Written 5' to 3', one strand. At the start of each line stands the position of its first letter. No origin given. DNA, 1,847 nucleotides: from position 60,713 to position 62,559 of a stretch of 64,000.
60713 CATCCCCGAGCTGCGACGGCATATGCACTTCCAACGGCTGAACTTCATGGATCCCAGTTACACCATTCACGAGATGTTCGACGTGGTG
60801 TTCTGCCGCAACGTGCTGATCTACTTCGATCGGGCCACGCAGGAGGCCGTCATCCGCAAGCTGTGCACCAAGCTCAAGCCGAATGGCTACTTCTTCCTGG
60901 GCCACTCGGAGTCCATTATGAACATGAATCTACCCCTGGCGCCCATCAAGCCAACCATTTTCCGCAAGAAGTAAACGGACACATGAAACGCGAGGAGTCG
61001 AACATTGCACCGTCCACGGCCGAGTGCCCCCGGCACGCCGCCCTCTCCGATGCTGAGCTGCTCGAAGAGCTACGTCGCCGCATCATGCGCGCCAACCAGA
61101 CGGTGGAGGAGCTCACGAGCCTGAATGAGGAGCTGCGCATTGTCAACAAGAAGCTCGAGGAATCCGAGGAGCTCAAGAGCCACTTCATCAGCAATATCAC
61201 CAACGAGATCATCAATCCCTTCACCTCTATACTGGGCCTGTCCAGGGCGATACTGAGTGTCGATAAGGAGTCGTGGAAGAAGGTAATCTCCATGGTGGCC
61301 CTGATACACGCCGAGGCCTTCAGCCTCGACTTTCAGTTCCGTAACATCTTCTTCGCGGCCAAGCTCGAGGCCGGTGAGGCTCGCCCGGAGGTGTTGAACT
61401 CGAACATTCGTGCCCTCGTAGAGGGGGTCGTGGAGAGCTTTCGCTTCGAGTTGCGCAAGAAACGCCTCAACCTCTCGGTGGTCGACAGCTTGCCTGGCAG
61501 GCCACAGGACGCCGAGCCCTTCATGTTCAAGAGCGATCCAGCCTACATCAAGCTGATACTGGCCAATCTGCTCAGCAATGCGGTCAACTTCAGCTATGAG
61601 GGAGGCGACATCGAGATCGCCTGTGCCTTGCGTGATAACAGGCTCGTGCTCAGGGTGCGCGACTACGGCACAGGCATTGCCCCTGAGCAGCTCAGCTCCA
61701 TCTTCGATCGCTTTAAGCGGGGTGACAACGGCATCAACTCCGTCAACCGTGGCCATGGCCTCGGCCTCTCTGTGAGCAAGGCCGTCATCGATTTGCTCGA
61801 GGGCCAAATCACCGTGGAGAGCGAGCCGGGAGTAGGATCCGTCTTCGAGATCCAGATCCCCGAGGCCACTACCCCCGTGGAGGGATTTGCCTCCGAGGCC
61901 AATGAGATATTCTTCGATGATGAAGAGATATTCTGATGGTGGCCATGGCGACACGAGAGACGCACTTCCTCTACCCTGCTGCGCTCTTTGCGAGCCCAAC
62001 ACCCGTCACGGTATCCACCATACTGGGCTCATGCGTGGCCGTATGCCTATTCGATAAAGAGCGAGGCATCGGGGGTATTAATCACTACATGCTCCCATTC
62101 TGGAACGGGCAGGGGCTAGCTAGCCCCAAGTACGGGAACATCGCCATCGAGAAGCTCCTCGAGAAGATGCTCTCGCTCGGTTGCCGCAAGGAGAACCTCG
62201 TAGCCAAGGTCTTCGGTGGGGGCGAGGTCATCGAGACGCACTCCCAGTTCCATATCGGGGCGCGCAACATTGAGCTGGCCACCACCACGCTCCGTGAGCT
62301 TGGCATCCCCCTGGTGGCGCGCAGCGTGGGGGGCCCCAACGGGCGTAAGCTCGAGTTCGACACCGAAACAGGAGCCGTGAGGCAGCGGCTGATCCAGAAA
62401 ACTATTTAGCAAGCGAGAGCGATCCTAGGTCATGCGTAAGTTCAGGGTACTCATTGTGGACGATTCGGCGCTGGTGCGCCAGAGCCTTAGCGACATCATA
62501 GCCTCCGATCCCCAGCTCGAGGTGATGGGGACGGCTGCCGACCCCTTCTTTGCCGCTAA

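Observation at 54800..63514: Complete Che-like pathway with no recognisable MCP, plus a STAS protein and an extra kinase, in a T9SS-type Bacteroidota genome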

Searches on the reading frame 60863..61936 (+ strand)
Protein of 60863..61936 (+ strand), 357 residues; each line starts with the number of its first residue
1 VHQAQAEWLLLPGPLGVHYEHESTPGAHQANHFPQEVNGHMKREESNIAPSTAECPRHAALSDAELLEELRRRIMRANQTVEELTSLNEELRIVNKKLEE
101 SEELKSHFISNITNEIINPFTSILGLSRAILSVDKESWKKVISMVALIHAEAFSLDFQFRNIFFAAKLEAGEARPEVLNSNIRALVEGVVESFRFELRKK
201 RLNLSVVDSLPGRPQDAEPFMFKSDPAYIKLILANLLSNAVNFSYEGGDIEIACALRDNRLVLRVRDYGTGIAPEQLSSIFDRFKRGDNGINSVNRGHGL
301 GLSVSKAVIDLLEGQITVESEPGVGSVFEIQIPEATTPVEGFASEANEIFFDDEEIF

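Call 3: search_protein_families(library=pfam, proteins=[window:60863-61936:+], max_evalue=0.1)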
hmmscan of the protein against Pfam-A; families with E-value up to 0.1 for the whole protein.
window:60863-61936:+ (357 aa): 5 families
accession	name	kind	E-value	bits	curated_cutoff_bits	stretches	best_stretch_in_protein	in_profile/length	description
PF02518.31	HATPase_c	-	3.8e-27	95.4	26.4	1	225-335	2-110/111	Histidine kinase-, DNA gyrase B-, and HSP90-like ATPase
PF13581.12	HATPase_c_2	-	6.3e-06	26.6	27.4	1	229-312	32-112/127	Histidine kinase-like ATPase domain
PF00512.31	HisKA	-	0.0036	17.8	26.9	0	105-170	2-65/66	His Kinase A (phospho-acceptor) domain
PF06005.17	ZapB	-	0.004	18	31.5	1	64-113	3-52/71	Cell division protein ZapB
PF14501.12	HATPase_c_5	-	0.031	14.6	22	1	229-322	6-92/102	GHKL domain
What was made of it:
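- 60983..61936 (+): His-less HisKA/HATPase pseudokinase (317 aa): soluble, with a coiled-coil N-terminus and a tail ending ............ HATPase_c, 3.8e-27; HisKA is sub-threshold (call 3).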

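Call 4: search_protein_families(library=ncbifam, proteins=[window:60863-61936:+], max_evalue=0.1)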
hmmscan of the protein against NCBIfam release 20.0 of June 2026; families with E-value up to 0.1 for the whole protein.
window:60863-61936:+ (357 aa): 90 families (the best 25 are shown)
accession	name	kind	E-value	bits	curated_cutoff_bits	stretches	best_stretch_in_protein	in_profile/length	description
NF046044.1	PnpS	equivalog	5.9e-41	140.8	400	1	98-333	163-390/390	two-component system histidine kinase PnpS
NF047874.1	MASE3_PAS_HK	subfamily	1.9e-38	132.7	560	1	95-340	385-631/655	MASE3 domain-containing sensor histidine kinase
TIGR02956.1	TMAO_torS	equivalog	5.4e-33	114.1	676.5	1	70-335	425-683/967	TMAO reductase system sensor histidine kinase/response regulator TorS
TIGR02966.1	phoR_proteo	equivalog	6.7e-32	110.8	334.2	1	97-332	106-333/333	phosphate regulon sensor histidine kinase PhoR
NF047465.1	hybrid_HK_LvrA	exception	4e-31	107.8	1200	1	80-334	177-422/819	hybrid histidine kinase/response regulator LvrA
NF041832.1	near_NosP_CTERM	subfamily_domain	4.5e-31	108.2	400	1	103-338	5-229/370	NahK/ErcS family hybrid sensor histidine kinase/response regulator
NF041947.1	LuxQ_Vibrio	equivalog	1.7e-29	102.3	1200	1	69-355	436-717/843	quorum-sensing autoinducer 2 sensor kinase/phosphatase LuxQ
NF008302.0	PRK11091.1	equivalog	2.7e-29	101.9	838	1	95-335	273-506/779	aerobic respiration two-component sensor histidine kinase ArcB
NF008312.0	PRK11100.1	equivalog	3.4e-28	98.7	356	1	77-335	229-475/477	two-component system sensor histidine kinase CreC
NF033092.0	HK_WalK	equivalog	6.3e-28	97.7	725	1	100-333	367-593/594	cell wall metabolism sensor histidine kinase WalK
TIGR01386.1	cztS_silS_copS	subfamily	7.3e-28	97.7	292.55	1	69-333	206-457/457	heavy metal sensor histidine kinase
NF045901.1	HisKinLetSLeg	equivalog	8.2e-28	96.9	1650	1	78-332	266-516/906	two-component system sensor histidine kinase LetS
NF008318.0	PRK11107.1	equivalog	1.2e-27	96.4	890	1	78-338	266-522/920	two-component sensor histidine kinase BarA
NF040691.1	MtrAB_MtrB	equivalog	2.2e-27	96.3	450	1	94-335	260-493/507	MtrAB system histidine kinase MtrB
NF041735.1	hist_kin_RppB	equivalog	9.6e-27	93.8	400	1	106-333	217-438/438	two-component system sensor histidine kinase RppB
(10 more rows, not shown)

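Call 76: find_homologous_proteins(query=window:60983-61936:+, max_evalue=1e-10)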
Query window:60983-61936:+ (317 aa): 3659 proteins with E <= 1e-10 among 8000 candidates; the best 120 are listed.
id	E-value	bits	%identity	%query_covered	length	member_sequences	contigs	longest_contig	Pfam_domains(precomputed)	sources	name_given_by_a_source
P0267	1.6e-198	676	100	100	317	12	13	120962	PF13581.13,PF02518.32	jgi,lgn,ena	-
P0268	3.9e-131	455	73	94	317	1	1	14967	PF02518.32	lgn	-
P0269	6.2e-130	451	70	100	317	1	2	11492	PF02518.32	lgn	-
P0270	9.4e-126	437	69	95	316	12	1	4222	PF02518.32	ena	-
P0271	8.5e-125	434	69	93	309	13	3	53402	PF02518.32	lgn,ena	-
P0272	1.3e-124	433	69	95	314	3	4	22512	PF02518.32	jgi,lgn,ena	jgi:histidine kinase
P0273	1.6e-124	433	70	95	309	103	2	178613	PF02518.32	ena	-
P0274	6.6e-124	431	69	94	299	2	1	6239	PF02518.32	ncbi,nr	ncbi:MAG: histidine kinase [Bacteroidetes bacterium]|nr:MAG: histidine kinase [Bacteroidota bacteriu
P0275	7.8e-124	431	67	95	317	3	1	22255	PF02518.32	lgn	-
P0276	2.5e-122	426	67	97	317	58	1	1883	PF02518.32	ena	-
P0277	1.6e-121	423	68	95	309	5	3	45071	PF02518.32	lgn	-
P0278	8.0e-121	421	65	99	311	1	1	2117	PF02518.32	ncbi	-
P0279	7.3e-120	418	65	97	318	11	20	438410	PF02518.32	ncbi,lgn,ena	-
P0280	2.0e-119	416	65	98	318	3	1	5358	PF02518.32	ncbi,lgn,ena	-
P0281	1.3e-116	407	65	93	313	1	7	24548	PF02518.32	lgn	-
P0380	1.7e-104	367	61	94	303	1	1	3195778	PF02518.32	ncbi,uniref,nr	ncbi:sensor histidine kinase [Tenuifilum thalassicum]|uniref:histidine kinase n=2 Tax=Tenuifilum Tax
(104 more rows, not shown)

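Call 77: find_encoding_contigs(protein=P0380, flank=10000, max_places=1)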
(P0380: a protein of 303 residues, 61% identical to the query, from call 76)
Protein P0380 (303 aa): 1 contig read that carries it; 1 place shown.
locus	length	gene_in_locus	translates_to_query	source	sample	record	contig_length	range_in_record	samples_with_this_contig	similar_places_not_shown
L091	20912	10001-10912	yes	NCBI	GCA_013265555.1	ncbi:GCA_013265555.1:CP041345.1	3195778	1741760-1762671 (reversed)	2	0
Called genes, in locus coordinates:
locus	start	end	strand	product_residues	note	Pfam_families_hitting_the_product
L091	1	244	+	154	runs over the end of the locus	PF01243:PNPOx_N, PF12900:Pyridox_ox_2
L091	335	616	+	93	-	-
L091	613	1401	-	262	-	PF01863:YgjP-like, PF08325:WLM (weak)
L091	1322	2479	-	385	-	PF05036:SPOR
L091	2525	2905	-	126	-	PF00072:Response_reg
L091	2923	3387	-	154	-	PF13545:HTH_Crp_2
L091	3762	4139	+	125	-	PF00072:Response_reg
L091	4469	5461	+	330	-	-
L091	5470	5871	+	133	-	-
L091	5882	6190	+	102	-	-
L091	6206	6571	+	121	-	PF00072:Response_reg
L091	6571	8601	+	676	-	PF01627:Hpt, PF02895:H-kinase_dim, PF02518:HATPase_c, PF01584:CheW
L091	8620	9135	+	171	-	PF01584:CheW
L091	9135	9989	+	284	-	PF03705:CheR_N, PF01739:CheR, PF08242:Methyltransf_12 (faint)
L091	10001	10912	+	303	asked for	PF02518:HATPase_c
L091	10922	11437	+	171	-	PF03975:CheD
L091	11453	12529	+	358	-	PF00072:Response_reg, PF01339:CheB_methylest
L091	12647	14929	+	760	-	PF13185:GAF_2, PF01590:GAF (weak), PF08447:PAS_3 (weak), PF08448:PAS_4, PF13426:PAS_9, PF08447:PAS_3, PF00989:PAS, PF13426:PAS_9, +3 more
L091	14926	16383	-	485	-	PF01943:Polysacc_synt (weak), PF13440:Polysacc_synt_3 (weak)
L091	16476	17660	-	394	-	PF13579:Glyco_trans_4_4 (faint), PF13439:Glyco_transf_4, PF00534:Glycos_transf_1, PF13692:Glyco_trans_1_4, PF13524:Glyco_trans_1_2 (weak)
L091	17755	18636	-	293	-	PF00763:THF_DHG_CYH, PF02882:THF_DHG_CYH_C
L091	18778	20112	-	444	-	PF02881:SRP54_N, PF06414:Zeta_toxin (weak), PF00448:SRP54, PF02492:cobW (weak), PF13207:AAA_17 (weak), PF16575:CLP1_P (faint), PF02978:SRP_SPB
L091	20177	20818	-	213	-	-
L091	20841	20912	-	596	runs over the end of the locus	PF03485:Arg_tRNA_synt_N (weak), PF00750:tRNA-synt_1d, PF05746:DALR_1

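Call 81: search_protein_families(library=pfam, proteins=[L091:12647-14929:+, L091:5882-6190:+, L091:3762-4139:+], max_evalue=0.01)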
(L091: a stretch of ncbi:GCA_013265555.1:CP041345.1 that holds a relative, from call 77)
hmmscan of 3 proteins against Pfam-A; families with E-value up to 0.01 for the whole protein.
L091:12647-14929:+ (760 aa): 9 families
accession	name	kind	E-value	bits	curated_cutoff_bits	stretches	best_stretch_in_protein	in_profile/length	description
PF13426.13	PAS_9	-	2.5e-32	111.7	27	3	654-755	2-101/103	PAS domain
PF08448.16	PAS_4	-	2.2e-24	86.2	23.1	3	376-473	14-109/110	PAS fold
PF00989.32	PAS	-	1.9e-21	76.6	22.6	2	648-735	6-91/113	PAS fold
PF08447.18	PAS_3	-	5.6e-20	71.8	25.6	2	502-583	2-86/89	PAS fold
PF13185.12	GAF_2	-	5.7e-12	46.4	28.6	1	169-307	3-132/136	GAF domain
PF13188.13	PAS_8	-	1.3e-06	28.5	21.8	0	649-695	7-54/65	PAS domain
PF01590.32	GAF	-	1.7e-06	29.1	22.4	1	169-306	1-133/133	GAF domain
PF24820.1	Diguanyl_cycl_sensor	-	0.0029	18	28.1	0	652-733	5-89/109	Diguanylate cyclase-like sensor domain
PF14598.12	PAS_11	-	0.0072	16.7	25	0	498-593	11-107/109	PAS domain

L091:5882-6190:+ (102 aa): 2 families
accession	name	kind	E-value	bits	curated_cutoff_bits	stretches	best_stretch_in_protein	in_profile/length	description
PF01740.26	STAS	-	0.00082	19.6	22.6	1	19-99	13-94/106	STAS domain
PF13466.11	STAS_2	-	0.0022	18.6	29.2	1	21-98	3-79/80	STAS domain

L091:3762-4139:+ (125 aa): 1 family
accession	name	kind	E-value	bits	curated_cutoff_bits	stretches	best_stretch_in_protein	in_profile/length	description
PF00072.30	Response_reg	-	1.8e-23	83.2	30.2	1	7-118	1-110/111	Response regulator receiver domain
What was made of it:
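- The Tenuifilum copy has no PP2C domain (call 81).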

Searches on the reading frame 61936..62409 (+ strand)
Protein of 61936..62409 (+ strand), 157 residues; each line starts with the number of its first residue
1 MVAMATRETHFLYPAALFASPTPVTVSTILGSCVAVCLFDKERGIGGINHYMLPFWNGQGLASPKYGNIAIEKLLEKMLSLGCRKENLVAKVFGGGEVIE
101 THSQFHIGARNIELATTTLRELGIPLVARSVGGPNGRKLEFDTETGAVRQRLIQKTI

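Call 3: search_protein_families(library=pfam, proteins=[window:61936-62409:+], max_evalue=0.1)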
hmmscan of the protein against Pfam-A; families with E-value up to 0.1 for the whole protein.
window:61936-62409:+ (157 aa): 1 family
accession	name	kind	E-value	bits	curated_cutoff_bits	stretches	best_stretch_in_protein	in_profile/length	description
PF03975.18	CheD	-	1e-27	96.8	25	1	52-150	1-106/108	CheD chemotactic sensory transduction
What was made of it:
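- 61936..62409 (+): CheD deamidase. CheD, 1e-27 (call 3).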

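Call 4: search_protein_families(library=ncbifam, proteins=[window:61936-62409:+], max_evalue=0.1)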
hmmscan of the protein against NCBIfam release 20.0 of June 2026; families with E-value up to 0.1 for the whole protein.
window:61936-62409:+ (157 aa): 9 families
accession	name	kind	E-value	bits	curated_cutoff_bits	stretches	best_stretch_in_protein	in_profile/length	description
NF010013.0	PRK13487.1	equivalog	3.1e-39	134.5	223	1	12-154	28-171/201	chemoreceptor glutamine deamidase CheD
NF041119.1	CheD_Thtga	equivalog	5.4e-30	104.9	240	1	24-151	18-147/160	chemoreceptor glutamine deamidase/glutamate methylesterase CheD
NF010014.0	PRK13489.1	equivalog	1.2e-29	104.2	290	1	12-150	23-165/238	chemoreceptor glutamine deamidase CheD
NF010019.0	PRK13497.1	equivalog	1.3e-28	100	313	1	10-151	11-153/184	chemoreceptor glutamine deamidase CheD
NF010018.0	PRK13495.1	equivalog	7.3e-28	97.8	243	1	24-151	19-146/159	chemoreceptor glutamine deamidase CheD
NF010016.0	PRK13493.1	equivalog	7.3e-25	88.1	369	1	13-148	47-190/227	chemoreceptor glutamine deamidase CheD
NF010015.0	PRK13490.1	equivalog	9.1e-25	87.6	251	1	23-153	19-155/162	chemoreceptor glutamine deamidase CheD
NF010017.0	PRK13494.1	equivalog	3.5e-21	75.5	285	1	8-139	12-143/163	chemoreceptor glutamine deamidase CheD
NF010020.0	PRK13498.1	equivalog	7.3e-19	68.3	236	1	11-149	11-154/168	chemoreceptor glutamine deamidase CheD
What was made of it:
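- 61936..62409 (+): NCBIfam CheD, 3e-39 (call 4).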
